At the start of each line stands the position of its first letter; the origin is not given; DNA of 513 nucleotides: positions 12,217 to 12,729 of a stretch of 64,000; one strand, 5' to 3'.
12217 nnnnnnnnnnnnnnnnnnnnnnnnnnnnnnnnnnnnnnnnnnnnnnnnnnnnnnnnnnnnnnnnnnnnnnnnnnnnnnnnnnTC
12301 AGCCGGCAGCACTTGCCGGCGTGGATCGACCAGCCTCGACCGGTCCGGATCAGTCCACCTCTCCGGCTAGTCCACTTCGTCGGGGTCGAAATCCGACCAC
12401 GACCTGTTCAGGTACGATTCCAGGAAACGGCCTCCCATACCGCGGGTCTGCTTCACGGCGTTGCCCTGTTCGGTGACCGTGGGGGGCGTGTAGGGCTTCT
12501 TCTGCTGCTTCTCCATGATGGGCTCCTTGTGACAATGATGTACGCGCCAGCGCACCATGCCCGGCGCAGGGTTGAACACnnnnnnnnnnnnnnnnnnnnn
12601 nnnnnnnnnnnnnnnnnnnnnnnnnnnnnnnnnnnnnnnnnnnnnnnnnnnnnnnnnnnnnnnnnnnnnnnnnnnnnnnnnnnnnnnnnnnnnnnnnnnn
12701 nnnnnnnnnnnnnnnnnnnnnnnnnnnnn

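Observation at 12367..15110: Complete lasso-peptide (RiPP) biosynthetic gene cluster with B1-B2-C-A gene order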

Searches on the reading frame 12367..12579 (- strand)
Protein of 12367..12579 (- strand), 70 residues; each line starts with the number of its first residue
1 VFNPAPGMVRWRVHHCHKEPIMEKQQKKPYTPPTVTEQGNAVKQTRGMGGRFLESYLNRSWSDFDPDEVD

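Call 6: search_protein_families(library=ncbifam, proteins=[window:12367-12579:-], max_evalue=1)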
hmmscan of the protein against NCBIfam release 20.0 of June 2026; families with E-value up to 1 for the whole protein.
window:12367-12579:- (70 aa): 1 family
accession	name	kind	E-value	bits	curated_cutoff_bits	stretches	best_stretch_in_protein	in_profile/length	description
NF033521.1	lasso_leader_L3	domain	0.034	14.2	19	1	30-47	1-18/20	lasso RiPP family leader peptide-containing protein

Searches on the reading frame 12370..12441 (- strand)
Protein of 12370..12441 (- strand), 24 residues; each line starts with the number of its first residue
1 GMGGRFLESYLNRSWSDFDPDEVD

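Call 74: search_solved_structures(query=window:12370-12441:-, max_evalue=10)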
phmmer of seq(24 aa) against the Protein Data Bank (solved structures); distinct sequences matched with E-value up to 10: 0.
